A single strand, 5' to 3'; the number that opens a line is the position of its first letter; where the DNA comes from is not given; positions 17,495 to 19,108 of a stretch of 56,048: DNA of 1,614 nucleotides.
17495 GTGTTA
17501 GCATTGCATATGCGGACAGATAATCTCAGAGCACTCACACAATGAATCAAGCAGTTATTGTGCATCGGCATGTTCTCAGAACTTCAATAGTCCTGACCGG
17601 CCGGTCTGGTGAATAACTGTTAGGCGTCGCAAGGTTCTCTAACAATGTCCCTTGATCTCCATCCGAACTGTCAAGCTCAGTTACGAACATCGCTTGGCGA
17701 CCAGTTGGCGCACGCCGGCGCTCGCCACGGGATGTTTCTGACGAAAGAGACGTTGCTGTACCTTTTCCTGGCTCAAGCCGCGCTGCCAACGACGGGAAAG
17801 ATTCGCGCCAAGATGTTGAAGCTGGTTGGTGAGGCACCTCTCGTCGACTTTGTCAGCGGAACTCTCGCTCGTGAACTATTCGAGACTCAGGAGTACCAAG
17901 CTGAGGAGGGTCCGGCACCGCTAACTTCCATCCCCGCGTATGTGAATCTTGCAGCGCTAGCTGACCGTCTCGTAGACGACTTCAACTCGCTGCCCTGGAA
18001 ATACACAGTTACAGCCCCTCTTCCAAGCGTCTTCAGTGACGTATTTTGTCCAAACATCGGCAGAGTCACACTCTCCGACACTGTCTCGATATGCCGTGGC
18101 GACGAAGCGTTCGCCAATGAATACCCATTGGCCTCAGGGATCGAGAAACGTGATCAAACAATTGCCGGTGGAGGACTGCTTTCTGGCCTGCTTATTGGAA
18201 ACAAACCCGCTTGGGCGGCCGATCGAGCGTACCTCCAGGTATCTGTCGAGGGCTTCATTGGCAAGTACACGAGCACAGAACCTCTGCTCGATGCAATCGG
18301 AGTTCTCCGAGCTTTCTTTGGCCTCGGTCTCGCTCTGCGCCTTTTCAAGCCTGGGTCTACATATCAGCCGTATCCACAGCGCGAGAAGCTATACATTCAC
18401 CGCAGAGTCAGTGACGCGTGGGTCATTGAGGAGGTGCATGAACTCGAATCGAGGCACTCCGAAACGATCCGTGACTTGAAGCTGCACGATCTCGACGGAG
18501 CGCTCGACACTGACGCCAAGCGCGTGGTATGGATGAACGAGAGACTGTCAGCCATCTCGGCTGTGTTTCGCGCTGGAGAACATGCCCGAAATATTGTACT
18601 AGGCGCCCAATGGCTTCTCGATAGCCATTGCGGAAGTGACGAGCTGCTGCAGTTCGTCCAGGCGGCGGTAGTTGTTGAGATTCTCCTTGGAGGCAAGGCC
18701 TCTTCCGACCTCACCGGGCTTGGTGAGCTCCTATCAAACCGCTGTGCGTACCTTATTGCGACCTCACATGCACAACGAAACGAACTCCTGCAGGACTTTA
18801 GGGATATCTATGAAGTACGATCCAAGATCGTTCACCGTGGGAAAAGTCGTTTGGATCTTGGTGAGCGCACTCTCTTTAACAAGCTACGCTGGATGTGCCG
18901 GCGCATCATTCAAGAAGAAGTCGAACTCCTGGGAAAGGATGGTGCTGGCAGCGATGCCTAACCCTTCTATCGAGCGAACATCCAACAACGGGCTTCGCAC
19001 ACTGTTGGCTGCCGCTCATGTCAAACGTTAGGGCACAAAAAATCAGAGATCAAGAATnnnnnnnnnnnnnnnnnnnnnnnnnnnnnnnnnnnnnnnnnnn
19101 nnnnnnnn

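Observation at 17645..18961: Cassette-borne 438-aa protein with a C-terminal HEPN-type Rx4H motif: candidate uncharacterised single-gene RNase or abortive-infection module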

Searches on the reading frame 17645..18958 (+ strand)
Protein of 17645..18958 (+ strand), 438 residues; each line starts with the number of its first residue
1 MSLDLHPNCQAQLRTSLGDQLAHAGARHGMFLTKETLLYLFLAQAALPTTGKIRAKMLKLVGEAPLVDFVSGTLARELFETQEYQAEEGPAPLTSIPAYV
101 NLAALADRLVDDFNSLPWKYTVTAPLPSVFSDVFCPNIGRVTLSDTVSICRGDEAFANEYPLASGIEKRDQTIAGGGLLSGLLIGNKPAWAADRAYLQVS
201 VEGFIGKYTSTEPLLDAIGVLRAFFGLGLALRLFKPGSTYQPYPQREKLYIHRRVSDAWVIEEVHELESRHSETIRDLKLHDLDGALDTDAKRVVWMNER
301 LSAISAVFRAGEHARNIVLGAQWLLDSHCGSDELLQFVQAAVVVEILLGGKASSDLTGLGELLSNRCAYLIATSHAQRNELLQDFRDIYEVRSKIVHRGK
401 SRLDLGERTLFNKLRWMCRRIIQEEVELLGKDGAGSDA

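Call 3: search_protein_families(library=pfam, proteins=[window:17645-18958:+], max_evalue=10)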
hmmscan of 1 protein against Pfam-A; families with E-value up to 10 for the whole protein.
window:17645-18958:+ (438 aa): 1 family
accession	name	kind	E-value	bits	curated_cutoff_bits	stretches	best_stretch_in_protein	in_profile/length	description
PF18375.7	CDH1_2_SANT_HL1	-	0.14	13.3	34.4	1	344-379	30-65/91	CDH1/2 SANT-Helical linker 1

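Call 4: search_protein_families(library=padloc, proteins=[window:17645-18958:+], max_evalue=10)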
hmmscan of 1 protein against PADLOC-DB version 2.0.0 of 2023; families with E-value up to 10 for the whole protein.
window:17645-18958:+ (438 aa): 0 families

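Call 5: search_protein_families(library=ncbifam, proteins=[window:17645-18958:+], max_evalue=10)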
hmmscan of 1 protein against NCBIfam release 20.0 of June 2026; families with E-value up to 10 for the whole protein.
window:17645-18958:+ (438 aa): 0 families

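Call 6: find_homologous_proteins(query=window:17645-18958:+, max_evalue=0.001)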
Query window:17645-18958:+ (438 aa): 255 proteins with E <= 0.001 among 8000 candidates; the best 120 are listed.
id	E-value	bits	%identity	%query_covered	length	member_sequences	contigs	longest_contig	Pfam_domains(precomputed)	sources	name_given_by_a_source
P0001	3.2e-270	914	100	93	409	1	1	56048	-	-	-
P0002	1.8e-255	866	88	100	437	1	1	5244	-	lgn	-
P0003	2.9e-229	779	80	100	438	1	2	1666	-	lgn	-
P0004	3.0e-220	750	76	100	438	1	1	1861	-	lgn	-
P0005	7.3e-217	739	76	99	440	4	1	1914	-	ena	-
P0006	5.0e-216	736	75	100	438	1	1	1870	-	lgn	-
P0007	7.2e-216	735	75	99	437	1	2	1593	-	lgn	-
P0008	1.3e-208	711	72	100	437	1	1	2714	-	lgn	-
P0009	1.3e-205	701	71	100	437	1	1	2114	-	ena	-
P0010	2.5e-205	701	71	100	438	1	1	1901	-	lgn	-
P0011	2.4e-204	697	71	100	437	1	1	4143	-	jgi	jgi:hypothetical protein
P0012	3.2e-204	697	70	100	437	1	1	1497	-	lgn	-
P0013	1.8e-202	691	73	95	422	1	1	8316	-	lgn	-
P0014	3.0e-198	677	69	98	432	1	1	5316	-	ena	-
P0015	5.8e-192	657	68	97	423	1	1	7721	-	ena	-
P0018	3.2e-182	624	66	99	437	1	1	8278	-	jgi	jgi:hypothetical protein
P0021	2.5e-180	618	70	93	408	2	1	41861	-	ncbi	-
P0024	8.6e-169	580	61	99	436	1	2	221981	-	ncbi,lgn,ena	-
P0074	5.7e-113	396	45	99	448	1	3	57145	-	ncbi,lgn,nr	ncbi:MAG: HEPN domain-containing protein [Campylobacterota bacterium]|nr:HEPN domain-containing prot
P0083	1.3e-109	385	44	99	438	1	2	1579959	-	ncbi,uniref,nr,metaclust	ncbi:hypothetical protein VIOR3934_08376 [Vibrio orientalis CIP 102891 = ATCC 33934]|uniref:Uncharac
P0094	1.2e-107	379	42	99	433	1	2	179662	-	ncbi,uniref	ncbi:hypothetical protein ACCI51_12040 [Microbulbifer echini]|uniref:Apea-like HEPN domain-containin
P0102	9.7e-105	369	43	99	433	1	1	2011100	-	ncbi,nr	ncbi:hypothetical protein B0G84_3290 [Paraburkholderia sp. BL8N3]|nr:HEPN domain-containing protein 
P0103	1.2e-104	369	44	99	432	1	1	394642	-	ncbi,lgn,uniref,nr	ncbi:hypothetical protein C0W35_16260 [Photobacterium kishitanii]|uniref:HEPN domain-containing prot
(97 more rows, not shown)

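Call 9: search_protein_families(library=pfam, alignment_id=A1, max_evalue=1)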
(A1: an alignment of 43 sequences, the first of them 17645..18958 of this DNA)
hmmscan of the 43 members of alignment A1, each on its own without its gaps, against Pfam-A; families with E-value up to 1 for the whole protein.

A. member 1, window:17645-18958:+ (438 aa): 1 family
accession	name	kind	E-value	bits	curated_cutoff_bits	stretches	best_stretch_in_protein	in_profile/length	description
PF18375.7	CDH1_2_SANT_HL1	-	0.14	13.3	34.4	1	344-379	30-65/91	CDH1/2 SANT-Helical linker 1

B. families by the number of members that match (of 43 scanned): 10 families
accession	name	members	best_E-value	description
PF18375.7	CDH1_2_SANT_HL1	27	0.00091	CDH1/2 SANT-Helical linker 1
PF10298.14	WhiA_N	3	0.059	WhiA N-terminal LAGLIDADG-like domain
PF24024.1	DUF7336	1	0.094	Domain of unknown function (DUF7336)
PF01644.23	Chitin_synth_1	1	0.14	Chitin synthase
PF18107.7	HTH_ABP1_N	1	0.17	Fission yeast centromere protein N-terminal domain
PF09675.16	Chlamy_scaf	1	0.19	Chlamydia-phage Chp2 scaffold (Chlamy_scaf)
PF13439.12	Glyco_transf_4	1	0.2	Glycosyltransferase Family 4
PF05046.19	Img2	1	0.2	Mitochondrial large subunit ribosomal protein (Img2)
PF01770.24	Folate_carrier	1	0.22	Reduced folate carrier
PF23253.1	KH_PARP14_6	1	0.22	PARP14, sixth type I KH domain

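Call 10: search_solved_structures(query=A1, max_evalue=10, show_alignments=3)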
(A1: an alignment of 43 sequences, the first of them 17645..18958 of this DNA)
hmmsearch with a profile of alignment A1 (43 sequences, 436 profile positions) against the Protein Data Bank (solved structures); distinct sequences matched with E-value up to 10: 0.

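Call 18: search_protein_representatives(protein=window:17645-18958:+)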
Query: 438 residues. Proteins with E-value up to 0.001 (for the whole library): 1322; up to 1e-10: 751; up to 1e-30: 394. The best 150 are listed.
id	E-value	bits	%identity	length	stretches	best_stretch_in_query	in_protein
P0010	8.1e-206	700.5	71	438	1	1-436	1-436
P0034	2.1e-128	445.4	52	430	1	1-431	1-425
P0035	1.5e-127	442.7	51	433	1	1-434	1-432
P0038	1.2e-126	439.6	51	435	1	1-435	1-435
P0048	1.6e-124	432.6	55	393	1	19-409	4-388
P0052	1.2e-122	426.5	49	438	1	1-433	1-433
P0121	8.2e-109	380.9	47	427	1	1-432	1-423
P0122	1.3e-107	376.9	43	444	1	1-432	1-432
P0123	1.3e-106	373.7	43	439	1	1-432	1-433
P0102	3.1e-105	369.1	43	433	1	1-432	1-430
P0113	4.2e-103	362.1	43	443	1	2-433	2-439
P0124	6.4e-102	358.2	44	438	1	1-432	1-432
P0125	1.0e-101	357.5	44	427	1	1-432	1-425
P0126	1.8e-101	356.7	46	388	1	48-433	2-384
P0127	2.6e-101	356.2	43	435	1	1-430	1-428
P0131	6.9e-98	344.9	38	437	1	1-432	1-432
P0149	5.9e-90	318.8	36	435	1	1-432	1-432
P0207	7.1e-69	249.3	33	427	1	9-428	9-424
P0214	1.0e-67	245.5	32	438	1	1-433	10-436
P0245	6.2e-62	226.5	32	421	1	26-433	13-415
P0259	2.7e-60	221.0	31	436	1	1-429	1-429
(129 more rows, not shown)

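Call 19: find_encoding_contigs(protein=P0083, flank=8000, max_places=2)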
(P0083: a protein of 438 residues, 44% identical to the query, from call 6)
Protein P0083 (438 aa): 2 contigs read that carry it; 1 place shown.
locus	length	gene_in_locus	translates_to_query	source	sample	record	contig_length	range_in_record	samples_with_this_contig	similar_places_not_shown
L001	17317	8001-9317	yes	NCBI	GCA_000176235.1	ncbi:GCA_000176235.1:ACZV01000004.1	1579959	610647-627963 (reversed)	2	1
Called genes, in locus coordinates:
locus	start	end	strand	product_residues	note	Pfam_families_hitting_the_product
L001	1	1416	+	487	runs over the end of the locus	PF11884:DUF3404, PF00512:HisKA (weak), PF02518:HATPase_c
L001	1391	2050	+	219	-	PF00072:Response_reg, PF00486:Trans_reg_C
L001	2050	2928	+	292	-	PF11060:DUF2861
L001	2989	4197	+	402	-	PF13729:TraF_2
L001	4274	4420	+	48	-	PF03701:UPF0181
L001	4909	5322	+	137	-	-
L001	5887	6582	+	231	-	-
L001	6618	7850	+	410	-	PF14175:YaaC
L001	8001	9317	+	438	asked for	-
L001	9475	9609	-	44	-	-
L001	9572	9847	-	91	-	-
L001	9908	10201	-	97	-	-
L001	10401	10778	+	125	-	PF15607:Ntox44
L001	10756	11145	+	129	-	-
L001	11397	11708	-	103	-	PF01253:SUI1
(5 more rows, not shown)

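Call 20: find_encoding_contigs(protein=P0021, flank=8000, max_places=2)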
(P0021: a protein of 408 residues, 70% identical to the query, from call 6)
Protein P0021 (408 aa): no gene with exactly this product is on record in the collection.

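Call 21: find_encoding_contigs(protein=P0024, flank=8000, max_places=2)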
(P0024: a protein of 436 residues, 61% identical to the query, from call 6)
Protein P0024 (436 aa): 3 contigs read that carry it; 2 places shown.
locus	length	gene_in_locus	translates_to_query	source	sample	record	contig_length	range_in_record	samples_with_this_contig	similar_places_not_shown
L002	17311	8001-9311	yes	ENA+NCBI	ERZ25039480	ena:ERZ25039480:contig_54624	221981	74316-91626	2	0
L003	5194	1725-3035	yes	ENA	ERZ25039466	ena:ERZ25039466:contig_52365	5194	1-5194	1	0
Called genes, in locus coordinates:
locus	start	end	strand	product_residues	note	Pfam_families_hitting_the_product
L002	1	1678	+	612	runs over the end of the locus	PF13188:PAS_8 (weak), PF13426:PAS_9, PF00989:PAS, PF08448:PAS_4, PF13188:PAS_8 (weak), PF13426:PAS_9, PF08447:PAS_3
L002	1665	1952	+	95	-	PF02518:HATPase_c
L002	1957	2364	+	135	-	PF00072:Response_reg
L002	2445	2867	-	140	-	PF07238:PilZ (weak)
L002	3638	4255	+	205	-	PF00535:Glycos_transf_2, PF13641:Glyco_tranf_2_3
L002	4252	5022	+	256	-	PF03142:Chitin_synth_2 (weak), PF13641:Glyco_tranf_2_3 (weak)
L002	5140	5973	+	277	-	-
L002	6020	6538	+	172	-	PF03703:bPH_2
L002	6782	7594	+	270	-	-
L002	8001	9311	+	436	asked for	-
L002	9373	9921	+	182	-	-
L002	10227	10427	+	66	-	-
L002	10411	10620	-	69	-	-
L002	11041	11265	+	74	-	-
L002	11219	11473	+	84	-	-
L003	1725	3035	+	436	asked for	-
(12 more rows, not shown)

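Call 23: predict_structure(alignment_id=A1)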
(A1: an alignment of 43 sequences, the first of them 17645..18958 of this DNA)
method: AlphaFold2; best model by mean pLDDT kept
length: 438 residues; sequences in the alignment: 43
mean_pLDDT: 89.5   pTM: 0.90
mean pLDDT of the five models: 89.5, 89.3, 89.2, 88.8, 88.3
residues with pLDDT >= 90: 314; 70-90: 89; 50-70: 15; < 50: 20
segments of 3 or more residues with pLDDT < 50: 177-185, 351-357, 435-438
pLDDT, mean of each block of 10 residues (from residue 1): 90 96 91 91 92 95 96 95 83 92 97 97 96 96 98 96 91 63 61 97 95 97 98 89 84 96 93 93 91 97 97 93 96 94 84 47 77 86 89 87 93 95 93 54
secondary structure, 60 per line:
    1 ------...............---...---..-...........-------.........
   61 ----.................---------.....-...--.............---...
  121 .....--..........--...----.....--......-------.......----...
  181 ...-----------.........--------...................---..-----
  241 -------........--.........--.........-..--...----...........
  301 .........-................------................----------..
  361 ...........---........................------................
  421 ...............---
elements in order: H7-21 E25-27 H34-44 H52-60 H65-81 H102-114 E118-125 H128-137 E140-142 E147-151 H154-159 H167-173 H178-183 E195-203 H212-230 E248-255 E258-266 H269-277 H290-309 H311-326 H333-348 H359-371 H375-398 H405-435
